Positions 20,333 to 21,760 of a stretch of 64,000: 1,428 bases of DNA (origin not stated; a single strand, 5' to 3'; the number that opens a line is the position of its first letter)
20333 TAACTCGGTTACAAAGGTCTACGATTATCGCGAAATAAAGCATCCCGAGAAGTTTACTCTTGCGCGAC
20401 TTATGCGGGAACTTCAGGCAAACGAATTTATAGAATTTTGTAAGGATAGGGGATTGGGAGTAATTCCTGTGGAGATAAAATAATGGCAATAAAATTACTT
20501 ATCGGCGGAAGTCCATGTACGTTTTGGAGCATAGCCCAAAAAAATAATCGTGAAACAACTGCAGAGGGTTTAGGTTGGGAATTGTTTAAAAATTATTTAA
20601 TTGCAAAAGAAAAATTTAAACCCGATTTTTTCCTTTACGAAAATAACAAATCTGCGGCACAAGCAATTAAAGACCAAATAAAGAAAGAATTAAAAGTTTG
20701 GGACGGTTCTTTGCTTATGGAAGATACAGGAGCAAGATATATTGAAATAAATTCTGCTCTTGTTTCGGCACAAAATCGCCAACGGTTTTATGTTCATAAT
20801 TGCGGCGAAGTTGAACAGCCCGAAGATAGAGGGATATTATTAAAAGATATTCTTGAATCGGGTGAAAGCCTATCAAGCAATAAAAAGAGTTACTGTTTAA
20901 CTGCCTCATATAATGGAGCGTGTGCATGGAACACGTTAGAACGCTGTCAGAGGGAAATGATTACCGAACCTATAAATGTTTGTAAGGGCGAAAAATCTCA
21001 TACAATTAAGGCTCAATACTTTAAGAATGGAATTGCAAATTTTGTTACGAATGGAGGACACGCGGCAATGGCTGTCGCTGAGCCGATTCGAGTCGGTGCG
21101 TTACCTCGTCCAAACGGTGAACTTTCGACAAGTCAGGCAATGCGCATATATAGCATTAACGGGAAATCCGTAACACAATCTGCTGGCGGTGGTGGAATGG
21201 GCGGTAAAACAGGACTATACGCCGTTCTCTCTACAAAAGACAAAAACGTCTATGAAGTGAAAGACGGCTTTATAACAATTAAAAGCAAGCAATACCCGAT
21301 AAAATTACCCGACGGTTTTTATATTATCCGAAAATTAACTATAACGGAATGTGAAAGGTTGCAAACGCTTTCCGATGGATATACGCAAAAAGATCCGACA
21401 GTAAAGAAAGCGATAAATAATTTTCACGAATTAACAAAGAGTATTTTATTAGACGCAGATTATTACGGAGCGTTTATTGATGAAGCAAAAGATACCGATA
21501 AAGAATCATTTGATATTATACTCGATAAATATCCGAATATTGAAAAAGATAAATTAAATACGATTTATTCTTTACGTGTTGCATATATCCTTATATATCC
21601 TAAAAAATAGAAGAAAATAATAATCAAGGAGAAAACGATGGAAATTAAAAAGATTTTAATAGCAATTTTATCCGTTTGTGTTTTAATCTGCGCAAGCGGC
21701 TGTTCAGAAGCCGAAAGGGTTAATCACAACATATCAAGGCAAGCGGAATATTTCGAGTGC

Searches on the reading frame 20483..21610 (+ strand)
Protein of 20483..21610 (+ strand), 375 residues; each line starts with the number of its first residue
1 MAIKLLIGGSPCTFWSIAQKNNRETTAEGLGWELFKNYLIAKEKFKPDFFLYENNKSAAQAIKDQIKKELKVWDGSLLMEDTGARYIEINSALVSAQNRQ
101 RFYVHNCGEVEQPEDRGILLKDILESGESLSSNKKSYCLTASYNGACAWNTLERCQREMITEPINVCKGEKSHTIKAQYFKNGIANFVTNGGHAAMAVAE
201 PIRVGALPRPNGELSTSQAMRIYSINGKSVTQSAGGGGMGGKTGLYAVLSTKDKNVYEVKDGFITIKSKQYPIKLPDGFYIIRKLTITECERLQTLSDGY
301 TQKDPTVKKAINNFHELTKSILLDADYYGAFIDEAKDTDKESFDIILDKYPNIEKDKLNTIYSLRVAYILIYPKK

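Call 20: search_protein_families(library=phrogs, max_evalue=0.001, proteins=[window:20483-21610:+])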
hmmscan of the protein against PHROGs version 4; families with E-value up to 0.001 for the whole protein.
window:20483-21610:+ (375 aa): 4 families
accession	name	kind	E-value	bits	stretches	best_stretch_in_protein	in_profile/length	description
phrog_17284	-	unknown function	4.8e-48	164.6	2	170-317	45-194/245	-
phrog_116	-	other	3.9e-15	56.2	1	3-305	271-462/779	DNA methyltransferase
phrog_16528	-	other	7.1e-07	30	1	213-303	134-191/236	DNA methyltransferase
phrog_16427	-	other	0.00018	22.3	1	280-325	115-160/235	DNA methyltransferase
